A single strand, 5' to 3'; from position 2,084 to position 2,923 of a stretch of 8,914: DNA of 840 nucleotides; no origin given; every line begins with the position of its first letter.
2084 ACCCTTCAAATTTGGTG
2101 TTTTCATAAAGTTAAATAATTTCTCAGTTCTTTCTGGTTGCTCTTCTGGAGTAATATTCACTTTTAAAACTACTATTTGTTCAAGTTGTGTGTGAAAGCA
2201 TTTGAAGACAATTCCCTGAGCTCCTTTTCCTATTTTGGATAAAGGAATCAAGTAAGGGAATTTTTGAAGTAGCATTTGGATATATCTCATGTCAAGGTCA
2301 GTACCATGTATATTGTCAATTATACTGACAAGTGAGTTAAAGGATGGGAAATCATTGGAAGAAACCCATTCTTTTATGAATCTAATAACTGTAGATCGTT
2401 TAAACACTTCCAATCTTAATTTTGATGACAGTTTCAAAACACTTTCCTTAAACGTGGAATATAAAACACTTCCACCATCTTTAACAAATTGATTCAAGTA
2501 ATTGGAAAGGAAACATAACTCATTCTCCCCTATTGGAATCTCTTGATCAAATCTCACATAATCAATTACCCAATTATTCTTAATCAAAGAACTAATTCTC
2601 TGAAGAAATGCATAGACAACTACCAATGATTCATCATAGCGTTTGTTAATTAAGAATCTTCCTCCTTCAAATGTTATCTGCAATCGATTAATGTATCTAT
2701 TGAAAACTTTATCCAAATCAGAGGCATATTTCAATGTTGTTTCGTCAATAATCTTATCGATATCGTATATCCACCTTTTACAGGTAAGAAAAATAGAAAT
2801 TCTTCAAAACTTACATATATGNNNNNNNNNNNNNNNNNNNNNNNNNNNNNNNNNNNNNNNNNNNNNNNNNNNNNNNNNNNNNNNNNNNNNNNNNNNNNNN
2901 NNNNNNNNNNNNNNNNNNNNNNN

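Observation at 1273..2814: Divergent eukaryotic protein kinase with DFD instead of DFG, an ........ catalytic loop recovered only after removing a 43-nt intron, and an unrecognised N-terminal domain that runs into the gap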

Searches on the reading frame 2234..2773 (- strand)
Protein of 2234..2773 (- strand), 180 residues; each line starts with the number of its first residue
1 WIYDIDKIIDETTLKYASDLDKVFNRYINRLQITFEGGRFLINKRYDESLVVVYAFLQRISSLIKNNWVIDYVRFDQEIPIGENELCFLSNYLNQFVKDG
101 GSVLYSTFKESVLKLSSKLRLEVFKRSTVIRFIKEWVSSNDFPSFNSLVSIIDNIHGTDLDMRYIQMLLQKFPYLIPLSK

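Call 4: search_protein_families(library=pfam, proteins=[window:2234-2773:-], max_evalue=1)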
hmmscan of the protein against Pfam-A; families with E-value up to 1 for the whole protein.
seq(180 aa): 0 families

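Call 59: predict_structure(alignment_id=A5)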
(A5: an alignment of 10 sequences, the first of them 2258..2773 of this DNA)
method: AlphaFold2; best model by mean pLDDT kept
length: 172 residues; sequences in the alignment: 10
mean_pLDDT: 48.9   pTM: 0.43
mean pLDDT of the five models: 48.9, 45.5, 44.2, 43.2, 39.9
residues with pLDDT >= 90: 0; 70-90: 0; 50-70: 88; < 50: 84
segments of 3 or more residues with pLDDT < 50: 1-45, 69-82, 101-103, 154-172
pLDDT, mean of each block of 10 residues (from residue 1): 40 39 35 30 46 65 59 42 51 55 55 66 57 59 52 46 37 28
secondary structure, 60 per line:
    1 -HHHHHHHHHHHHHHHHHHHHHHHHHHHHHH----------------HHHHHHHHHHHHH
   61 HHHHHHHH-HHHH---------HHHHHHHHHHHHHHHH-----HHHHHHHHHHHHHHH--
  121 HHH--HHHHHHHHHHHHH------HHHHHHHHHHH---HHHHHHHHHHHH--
elements in order: H2-31 H48-68 H70-73 H83-98 H104-118 H126-138 H145-155 H159-170
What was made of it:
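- Tried and rejected: The AlphaFold model built from 10 sequences had pLDDT 48.9 (call 59).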
